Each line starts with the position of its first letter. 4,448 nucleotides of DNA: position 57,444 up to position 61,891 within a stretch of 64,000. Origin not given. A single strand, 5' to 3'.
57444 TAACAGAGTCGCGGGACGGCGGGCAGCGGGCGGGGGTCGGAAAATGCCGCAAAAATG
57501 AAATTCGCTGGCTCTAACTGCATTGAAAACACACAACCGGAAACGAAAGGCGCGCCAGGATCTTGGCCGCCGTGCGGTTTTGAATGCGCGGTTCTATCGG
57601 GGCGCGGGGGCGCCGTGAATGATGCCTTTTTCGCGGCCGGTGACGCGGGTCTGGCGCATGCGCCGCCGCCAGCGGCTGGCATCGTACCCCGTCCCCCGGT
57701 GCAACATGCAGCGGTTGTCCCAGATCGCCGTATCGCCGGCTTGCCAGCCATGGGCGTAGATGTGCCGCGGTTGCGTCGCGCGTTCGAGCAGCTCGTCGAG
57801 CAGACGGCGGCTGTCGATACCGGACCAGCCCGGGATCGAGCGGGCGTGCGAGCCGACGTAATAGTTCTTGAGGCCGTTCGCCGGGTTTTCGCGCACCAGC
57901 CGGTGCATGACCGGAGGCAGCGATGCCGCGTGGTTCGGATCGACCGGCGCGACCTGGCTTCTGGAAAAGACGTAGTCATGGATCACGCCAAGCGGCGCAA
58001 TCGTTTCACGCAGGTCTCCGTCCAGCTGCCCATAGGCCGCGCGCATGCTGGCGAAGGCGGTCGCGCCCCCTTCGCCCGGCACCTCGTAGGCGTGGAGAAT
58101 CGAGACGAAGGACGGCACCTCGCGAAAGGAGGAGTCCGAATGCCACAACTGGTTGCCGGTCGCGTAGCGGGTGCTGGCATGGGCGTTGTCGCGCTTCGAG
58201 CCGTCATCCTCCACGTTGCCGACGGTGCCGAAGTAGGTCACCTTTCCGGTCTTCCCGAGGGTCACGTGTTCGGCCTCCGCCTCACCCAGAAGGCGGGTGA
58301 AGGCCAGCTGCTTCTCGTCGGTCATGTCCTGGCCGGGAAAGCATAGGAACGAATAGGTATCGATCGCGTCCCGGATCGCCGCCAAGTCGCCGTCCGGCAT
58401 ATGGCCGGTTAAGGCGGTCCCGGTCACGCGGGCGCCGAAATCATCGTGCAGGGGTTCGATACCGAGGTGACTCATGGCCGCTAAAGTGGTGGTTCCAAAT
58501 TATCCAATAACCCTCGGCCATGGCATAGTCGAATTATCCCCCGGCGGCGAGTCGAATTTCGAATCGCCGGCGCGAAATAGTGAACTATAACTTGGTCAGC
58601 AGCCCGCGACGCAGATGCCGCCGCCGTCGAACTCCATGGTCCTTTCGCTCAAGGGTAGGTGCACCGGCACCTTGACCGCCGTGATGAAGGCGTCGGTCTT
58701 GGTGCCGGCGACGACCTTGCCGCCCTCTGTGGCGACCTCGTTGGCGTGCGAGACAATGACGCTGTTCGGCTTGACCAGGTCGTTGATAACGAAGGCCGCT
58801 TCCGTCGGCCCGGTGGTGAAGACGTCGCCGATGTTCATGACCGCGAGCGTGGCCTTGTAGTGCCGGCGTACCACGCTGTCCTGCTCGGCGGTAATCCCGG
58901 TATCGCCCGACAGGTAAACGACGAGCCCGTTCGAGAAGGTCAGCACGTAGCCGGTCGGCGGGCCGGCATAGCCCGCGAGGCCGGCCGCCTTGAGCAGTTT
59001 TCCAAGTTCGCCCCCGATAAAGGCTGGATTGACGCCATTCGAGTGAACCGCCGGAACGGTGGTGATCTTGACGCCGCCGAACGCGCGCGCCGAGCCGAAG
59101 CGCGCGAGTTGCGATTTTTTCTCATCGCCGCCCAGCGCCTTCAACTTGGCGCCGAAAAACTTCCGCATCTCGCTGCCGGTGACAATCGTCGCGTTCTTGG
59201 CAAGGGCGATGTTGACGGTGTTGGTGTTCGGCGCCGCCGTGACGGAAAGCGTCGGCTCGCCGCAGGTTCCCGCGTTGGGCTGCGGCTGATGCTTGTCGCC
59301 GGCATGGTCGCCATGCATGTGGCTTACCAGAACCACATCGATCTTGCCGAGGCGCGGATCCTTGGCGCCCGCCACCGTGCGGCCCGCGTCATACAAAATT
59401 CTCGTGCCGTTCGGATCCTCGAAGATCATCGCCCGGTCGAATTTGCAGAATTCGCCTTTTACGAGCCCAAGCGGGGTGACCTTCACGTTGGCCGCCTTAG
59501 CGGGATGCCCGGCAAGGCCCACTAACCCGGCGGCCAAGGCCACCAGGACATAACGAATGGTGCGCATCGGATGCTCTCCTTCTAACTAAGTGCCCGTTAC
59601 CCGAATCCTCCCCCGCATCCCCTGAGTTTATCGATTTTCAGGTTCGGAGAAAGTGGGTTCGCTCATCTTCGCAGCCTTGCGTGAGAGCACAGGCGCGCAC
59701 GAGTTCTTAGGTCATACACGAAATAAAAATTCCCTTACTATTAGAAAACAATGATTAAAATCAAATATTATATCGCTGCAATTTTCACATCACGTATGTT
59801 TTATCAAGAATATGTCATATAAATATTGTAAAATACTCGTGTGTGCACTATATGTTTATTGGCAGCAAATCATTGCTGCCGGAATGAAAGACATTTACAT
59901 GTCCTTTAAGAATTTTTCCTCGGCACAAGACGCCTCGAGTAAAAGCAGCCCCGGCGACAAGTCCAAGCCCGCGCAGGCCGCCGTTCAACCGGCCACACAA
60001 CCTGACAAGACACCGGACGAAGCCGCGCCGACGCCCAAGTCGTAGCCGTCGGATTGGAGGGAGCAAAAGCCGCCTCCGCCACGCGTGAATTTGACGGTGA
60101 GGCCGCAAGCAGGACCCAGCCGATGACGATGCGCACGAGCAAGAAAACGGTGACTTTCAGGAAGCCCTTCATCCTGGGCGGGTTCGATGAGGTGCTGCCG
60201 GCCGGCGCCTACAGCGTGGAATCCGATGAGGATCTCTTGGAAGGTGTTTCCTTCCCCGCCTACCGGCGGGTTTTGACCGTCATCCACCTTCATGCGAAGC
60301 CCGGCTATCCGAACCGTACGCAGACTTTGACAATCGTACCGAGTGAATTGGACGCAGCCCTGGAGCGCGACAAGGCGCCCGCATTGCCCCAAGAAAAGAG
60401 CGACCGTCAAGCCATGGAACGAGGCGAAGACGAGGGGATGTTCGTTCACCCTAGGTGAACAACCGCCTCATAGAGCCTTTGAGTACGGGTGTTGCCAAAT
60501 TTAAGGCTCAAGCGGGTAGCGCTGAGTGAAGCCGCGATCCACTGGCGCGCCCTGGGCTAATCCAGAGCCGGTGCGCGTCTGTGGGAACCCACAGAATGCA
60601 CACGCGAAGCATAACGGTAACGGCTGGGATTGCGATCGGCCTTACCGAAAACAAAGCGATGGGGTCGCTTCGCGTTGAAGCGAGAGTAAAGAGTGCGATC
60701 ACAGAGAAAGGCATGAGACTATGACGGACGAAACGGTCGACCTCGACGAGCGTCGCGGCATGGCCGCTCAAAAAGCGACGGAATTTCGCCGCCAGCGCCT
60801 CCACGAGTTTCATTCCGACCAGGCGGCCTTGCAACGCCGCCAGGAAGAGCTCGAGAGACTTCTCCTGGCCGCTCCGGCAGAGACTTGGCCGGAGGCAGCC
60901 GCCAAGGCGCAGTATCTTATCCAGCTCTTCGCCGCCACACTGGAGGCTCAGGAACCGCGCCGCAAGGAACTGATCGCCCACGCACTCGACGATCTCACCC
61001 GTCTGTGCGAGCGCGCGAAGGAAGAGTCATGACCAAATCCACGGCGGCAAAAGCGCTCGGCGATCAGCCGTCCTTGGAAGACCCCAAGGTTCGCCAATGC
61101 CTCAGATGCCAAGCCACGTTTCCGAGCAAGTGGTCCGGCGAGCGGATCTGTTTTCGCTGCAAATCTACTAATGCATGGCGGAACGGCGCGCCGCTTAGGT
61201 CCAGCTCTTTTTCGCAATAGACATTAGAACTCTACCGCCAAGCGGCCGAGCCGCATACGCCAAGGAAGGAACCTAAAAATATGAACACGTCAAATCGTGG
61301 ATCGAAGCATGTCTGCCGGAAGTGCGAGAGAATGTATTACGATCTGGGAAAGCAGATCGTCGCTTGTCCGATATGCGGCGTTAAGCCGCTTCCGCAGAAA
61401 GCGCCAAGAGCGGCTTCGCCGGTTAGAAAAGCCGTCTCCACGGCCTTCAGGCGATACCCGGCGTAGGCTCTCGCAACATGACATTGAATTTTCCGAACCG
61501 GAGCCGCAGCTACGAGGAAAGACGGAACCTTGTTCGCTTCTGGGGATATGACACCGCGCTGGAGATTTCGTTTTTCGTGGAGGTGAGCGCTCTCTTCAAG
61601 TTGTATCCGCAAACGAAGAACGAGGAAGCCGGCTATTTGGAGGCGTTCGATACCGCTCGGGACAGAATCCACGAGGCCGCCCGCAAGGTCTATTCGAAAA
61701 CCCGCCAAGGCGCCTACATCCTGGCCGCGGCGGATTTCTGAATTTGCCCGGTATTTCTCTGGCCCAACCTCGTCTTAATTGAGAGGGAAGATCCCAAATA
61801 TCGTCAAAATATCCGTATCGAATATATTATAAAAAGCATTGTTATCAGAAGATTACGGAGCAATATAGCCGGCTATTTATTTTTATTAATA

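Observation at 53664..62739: Three direct copies of the pgi 5' end and upstream segment bracket two adjacent accessory patches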

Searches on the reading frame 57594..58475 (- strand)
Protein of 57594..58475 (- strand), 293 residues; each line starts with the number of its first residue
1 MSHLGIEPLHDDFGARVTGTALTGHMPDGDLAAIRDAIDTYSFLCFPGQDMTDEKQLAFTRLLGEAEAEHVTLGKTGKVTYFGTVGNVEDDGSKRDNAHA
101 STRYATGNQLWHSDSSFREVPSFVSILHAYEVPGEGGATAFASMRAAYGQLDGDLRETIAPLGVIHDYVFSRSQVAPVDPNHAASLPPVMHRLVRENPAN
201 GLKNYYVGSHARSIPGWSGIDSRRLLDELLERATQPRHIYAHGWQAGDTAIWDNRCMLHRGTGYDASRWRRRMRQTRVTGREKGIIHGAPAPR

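Call 6: search_protein_families(library=pfam, proteins=[window:57594-58475:-], max_evalue=0.01)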
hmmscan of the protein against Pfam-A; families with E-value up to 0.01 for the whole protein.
window:57594-58475:- (293 aa): 1 family
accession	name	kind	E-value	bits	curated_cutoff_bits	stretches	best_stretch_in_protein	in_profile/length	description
PF02668.22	TauD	-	5.2e-56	190.9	27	1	6-274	2-264/267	Taurine catabolism dioxygenase TauD, TfdA family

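Call 22: search_protein_families(library=padloc, proteins=[window:57594-58475:-], max_evalue=0.01)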
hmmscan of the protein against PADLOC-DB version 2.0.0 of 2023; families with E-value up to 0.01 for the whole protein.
window:57594-58475:- (293 aa): 0 families

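Call 28: find_encoding_contigs(protein=window:57594-58475:-, flank=10000, max_places=10)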
Protein window:57594-58475:- (293 aa): 1 contig read that carries it; 1 place shown.
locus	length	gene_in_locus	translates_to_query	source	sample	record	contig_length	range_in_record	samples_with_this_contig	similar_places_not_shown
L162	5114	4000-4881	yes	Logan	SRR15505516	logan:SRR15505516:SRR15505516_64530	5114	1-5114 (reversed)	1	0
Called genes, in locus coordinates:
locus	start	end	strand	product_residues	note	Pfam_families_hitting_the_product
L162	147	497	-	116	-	-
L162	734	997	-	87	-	PF07369:DUF1488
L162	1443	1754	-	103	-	-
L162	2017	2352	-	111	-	-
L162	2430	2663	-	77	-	-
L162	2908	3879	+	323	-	PF00753:Lactamase_B (faint), PF13483:Lactamase_B_3 (weak), PF12706:Lactamase_B_2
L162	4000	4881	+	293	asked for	PF02668:TauD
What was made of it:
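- The Logan contig L162 also stops exactly 30 nt into X (call 28).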

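Call 55: search_protein_families(library=ncbifam, proteins=[window:57594-58475:-], max_evalue=0.01)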
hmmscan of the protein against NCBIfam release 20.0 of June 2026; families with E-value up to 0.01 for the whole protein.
window:57594-58475:- (293 aa): 4 families
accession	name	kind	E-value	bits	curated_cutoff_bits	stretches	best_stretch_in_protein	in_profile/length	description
NF045815.1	Neo-PentlctneFsynPtlD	equivalog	2.6e-31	109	550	1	12-275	10-283/301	neopentalenolactone/pentalenolactone F synthase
NF007104.0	PRK09553.1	equivalog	1.1e-30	106.8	313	1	2-281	3-276/282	taurine dioxygenase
NF049937.1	CMthFAOxDecarbScoE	equivalog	1.4e-13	50.6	400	1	11-262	9-268/295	(3R)-3-[(carboxymethyl)amino]fatty acid oxygenase/decarboxylase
TIGR02409.1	carnitine_bodg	equivalog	0.00019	20.6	414.75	0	231-273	305-347/366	gamma-butyrobetaine dioxygenase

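Call 57: find_homologous_proteins(query=window:57594-58475:-, max_evalue=1e-60)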
Query window:57594-58475:- (293 aa): 1659 proteins with E <= 1e-60 among 8000 candidates; the best 120 are listed.
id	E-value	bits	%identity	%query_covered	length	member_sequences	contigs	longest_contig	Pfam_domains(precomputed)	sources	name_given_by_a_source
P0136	1.2e-199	680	100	100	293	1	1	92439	PF02668.23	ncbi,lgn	-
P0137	1.4e-167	575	86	99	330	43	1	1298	PF02668.23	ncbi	-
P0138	6.6e-166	569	86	98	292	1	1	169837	PF02668.23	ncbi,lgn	-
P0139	2.3e-162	557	83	99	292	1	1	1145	PF02668.23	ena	-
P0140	2.8e-162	557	83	99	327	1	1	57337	PF02668.23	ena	-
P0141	1.0e-160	552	82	99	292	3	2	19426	PF02668.23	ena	-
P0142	1.3e-160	552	82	98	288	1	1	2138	PF02668.23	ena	-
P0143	1.4e-160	551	82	98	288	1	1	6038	PF02668.23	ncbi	-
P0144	4.4e-160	550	83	98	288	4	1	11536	PF02668.23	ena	-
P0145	4.6e-160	550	81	99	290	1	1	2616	PF02668.23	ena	-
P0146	5.1e-160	550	83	98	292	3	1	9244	PF02668.23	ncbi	-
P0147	1.8e-159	548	81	98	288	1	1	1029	PF02668.23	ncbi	-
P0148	5.0e-159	546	82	97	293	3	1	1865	PF02668.23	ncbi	-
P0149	7.8e-159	546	82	98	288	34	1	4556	PF02668.23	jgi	-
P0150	1.3e-158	545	81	99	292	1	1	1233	PF02668.23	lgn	-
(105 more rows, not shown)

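Call 58: find_encoding_contigs(protein=P0138, flank=8000, max_places=4)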
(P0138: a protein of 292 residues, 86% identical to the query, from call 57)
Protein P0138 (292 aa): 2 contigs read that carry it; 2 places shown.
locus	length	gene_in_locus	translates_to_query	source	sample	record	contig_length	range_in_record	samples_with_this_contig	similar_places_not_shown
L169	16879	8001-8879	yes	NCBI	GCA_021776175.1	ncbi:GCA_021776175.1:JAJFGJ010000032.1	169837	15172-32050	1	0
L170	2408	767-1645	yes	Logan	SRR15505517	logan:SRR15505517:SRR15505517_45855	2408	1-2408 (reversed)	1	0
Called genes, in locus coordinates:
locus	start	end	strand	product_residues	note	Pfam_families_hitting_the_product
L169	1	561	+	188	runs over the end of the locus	PF01066:CDP-OH_P_transf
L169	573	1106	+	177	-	PF03205:MobB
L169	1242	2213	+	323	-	PF00753:Lactamase_B (faint), PF13483:Lactamase_B_3, PF12706:Lactamase_B_2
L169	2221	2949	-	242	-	PF00497:SBP_bac_3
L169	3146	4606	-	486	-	-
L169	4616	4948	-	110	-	-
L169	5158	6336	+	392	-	PF21783:YNCE (faint)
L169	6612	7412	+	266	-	PF05721:PhyH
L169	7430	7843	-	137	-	PF12903:DUF3830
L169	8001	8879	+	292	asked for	PF02668:TauD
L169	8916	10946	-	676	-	PF00989:PAS, PF13188:PAS_8 (faint), PF08448:PAS_4 (weak), PF13426:PAS_9, PF12860:PAS_7, PF00512:HisKA, PF02518:HATPase_c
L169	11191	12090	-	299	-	PF00126:HTH_1, PF03466:LysR_substrate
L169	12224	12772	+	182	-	PF02627:CMD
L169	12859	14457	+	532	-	PF01243:PNPOx_N (weak), PF00970:FAD_binding_6 (weak), PF22290:DmmA-like_N (weak), PF00175:NAD_binding_1 (weak), PF00111:Fer2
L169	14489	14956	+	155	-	PF07080:DUF1348, PF12680:SnoaL_2 (weak), PF14534:DUF4440 (weak)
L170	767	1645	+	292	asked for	PF02668:TauD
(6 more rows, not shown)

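Call 59: find_encoding_contigs(protein=P0140, flank=8000, max_places=4)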
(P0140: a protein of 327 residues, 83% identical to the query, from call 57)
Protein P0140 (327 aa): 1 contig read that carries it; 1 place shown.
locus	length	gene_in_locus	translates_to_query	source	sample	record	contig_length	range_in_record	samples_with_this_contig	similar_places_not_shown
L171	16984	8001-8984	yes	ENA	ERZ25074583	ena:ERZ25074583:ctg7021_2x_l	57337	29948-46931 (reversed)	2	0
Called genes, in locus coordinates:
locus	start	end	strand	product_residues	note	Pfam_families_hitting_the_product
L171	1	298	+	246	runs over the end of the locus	-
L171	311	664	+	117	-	-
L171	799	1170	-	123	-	PF00903:Glyoxalase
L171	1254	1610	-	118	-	-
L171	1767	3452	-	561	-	PF07969:Amidohydro_3, PF01979:Amidohydro_1 (weak)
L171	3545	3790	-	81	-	-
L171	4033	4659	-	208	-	-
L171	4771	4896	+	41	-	-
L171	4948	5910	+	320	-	PF02574:S-methyl_trans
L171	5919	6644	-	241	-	PF13649:Methyltransf_25, PF08241:Methyltransf_11 (weak)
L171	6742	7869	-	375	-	-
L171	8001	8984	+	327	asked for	PF02668:TauD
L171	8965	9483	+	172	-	PF13527:Acetyltransf_9 (weak), PF00583:Acetyltransf_1, PF13508:Acetyltransf_7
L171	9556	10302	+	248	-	PF00561:Abhydrolase_1 (weak), PF12697:Abhydrolase_6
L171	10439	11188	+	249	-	PF09929:DUF2161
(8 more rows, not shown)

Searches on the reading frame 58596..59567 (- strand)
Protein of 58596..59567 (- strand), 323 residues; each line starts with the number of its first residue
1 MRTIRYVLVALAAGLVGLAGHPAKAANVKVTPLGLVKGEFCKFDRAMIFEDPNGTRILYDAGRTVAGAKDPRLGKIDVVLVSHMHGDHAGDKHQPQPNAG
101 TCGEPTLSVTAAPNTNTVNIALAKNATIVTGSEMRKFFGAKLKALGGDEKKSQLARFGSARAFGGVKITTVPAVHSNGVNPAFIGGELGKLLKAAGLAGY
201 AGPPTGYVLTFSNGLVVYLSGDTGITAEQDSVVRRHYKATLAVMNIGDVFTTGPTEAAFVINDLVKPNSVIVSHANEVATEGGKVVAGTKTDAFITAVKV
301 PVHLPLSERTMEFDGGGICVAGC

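Call 6: search_protein_families(library=pfam, proteins=[window:58596-59567:-], max_evalue=0.01)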
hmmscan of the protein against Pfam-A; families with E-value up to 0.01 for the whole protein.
window:58596-59567:- (323 aa): 3 families
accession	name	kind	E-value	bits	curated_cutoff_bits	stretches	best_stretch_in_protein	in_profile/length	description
PF12706.13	Lactamase_B_2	-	8.9e-12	45.5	27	1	55-265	1-191/200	Beta-lactamase superfamily domain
PF13483.12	Lactamase_B_3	-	1.9e-07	31.6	24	1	48-271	11-157/160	Beta-lactamase superfamily domain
PF00753.33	Lactamase_B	-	2e-06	28.3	22.7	1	52-91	13-59/196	Metallo-beta-lactamase superfamily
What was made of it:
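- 57594..59567 (-): Island 2, pgi-proximal half, GC 60-68%: TauD/TfdA dioxygenase (57594-58475) and MBL-fold hydrolase (58596-59567). Pfam (call 6).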

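Call 22: search_protein_families(library=padloc, proteins=[window:58596-59567:-], max_evalue=0.01)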
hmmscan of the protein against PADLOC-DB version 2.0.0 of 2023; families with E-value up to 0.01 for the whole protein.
window:58596-59567:- (323 aa): 0 families

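Call 55: search_protein_families(library=ncbifam, proteins=[window:58596-59567:-], max_evalue=0.01)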
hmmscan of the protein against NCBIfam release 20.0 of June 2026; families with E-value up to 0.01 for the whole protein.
window:58596-59567:- (323 aa): 2 families
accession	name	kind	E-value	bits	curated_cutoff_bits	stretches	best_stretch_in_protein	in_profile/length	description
NF001911.0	PRK00685.1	equivalog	1.6e-20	73.6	144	1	116-276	56-195/228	metal-dependent hydrolase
TIGR03307.1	PhnP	equivalog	0.0032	16.9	272.25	0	53-89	45-80/249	phosphonate metabolism protein PhnP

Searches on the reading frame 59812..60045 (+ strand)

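Call 23: search_protein_families(library=pfam, proteins=[window:59812-60045:+], max_evalue=0.1)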
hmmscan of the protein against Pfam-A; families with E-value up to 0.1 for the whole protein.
window:59812-60045:+ (77 aa): 0 families

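Call 55: search_protein_families(library=ncbifam, proteins=[window:59812-60045:+], max_evalue=0.01)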
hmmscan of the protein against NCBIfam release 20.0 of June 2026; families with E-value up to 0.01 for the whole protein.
window:59812-60045:+ (77 aa): 1 family
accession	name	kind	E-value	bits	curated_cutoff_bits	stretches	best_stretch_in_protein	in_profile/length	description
NF003393.0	PRK04561.1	equivalog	0.0084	16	104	0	7-66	11-72/75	twin arginine translocase protein A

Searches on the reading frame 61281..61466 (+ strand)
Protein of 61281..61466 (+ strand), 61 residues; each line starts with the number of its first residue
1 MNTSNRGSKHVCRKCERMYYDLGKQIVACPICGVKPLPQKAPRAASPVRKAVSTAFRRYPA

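Call 23: search_protein_families(library=pfam, proteins=[window:61281-61466:+], max_evalue=0.1)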
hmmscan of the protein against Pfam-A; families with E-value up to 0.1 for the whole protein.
window:61281-61466:+ (61 aa): 4 families
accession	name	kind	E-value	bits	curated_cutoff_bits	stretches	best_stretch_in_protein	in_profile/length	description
PF09538.15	FYDLN_acid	-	1.3e-09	39.1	23.9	1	1-50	1-50/105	Protein of unknown function (FYDLN_acid)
PF09845.14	OapC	-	0.012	16.3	23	1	10-35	2-28/133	Origin-associated protein OapC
PF00130.28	C1_1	-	0.018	15.3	26.5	1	8-34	10-36/53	Phorbol esters/diacylglycerol binding domain (C1 domain)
PF16003.10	DUF4776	-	0.054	12.9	27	1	9-41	6-37/503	Domain of unknown function (DUF4776)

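Call 55: search_protein_families(library=ncbifam, proteins=[window:61281-61466:+], max_evalue=0.01)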
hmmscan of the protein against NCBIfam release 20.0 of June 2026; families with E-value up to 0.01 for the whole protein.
window:61281-61466:+ (61 aa): 1 family
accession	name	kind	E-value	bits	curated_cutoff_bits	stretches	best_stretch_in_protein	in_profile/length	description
TIGR02300.1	FYDLN_acid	hypoth_equivalog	9.4e-06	26.1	41.65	1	1-37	1-37/129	TIGR02300 family protein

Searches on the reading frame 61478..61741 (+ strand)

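Call 22: search_protein_families(library=padloc, proteins=[window:61478-61741:+], max_evalue=0.01)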
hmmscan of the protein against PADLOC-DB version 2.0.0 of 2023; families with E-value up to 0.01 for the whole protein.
window:61478-61741:+ (87 aa): 0 families

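Call 23: search_protein_families(library=pfam, proteins=[window:61478-61741:+], max_evalue=0.1)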
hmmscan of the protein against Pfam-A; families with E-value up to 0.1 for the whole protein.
window:61478-61741:+ (87 aa): 2 families
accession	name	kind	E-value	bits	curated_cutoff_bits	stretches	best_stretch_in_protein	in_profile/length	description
PF07369.16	DUF1488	-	9.5e-17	61.2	22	1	3-77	1-75/82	Protein of unknown function (DUF1488)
PF01277.22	Oleosin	-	0.067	13.4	25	1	35-77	69-111/113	Oleosin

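Call 55: search_protein_families(library=ncbifam, proteins=[window:61478-61741:+], max_evalue=0.01)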
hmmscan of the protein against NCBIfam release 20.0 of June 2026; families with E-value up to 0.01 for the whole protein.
window:61478-61741:+ (87 aa): 0 families
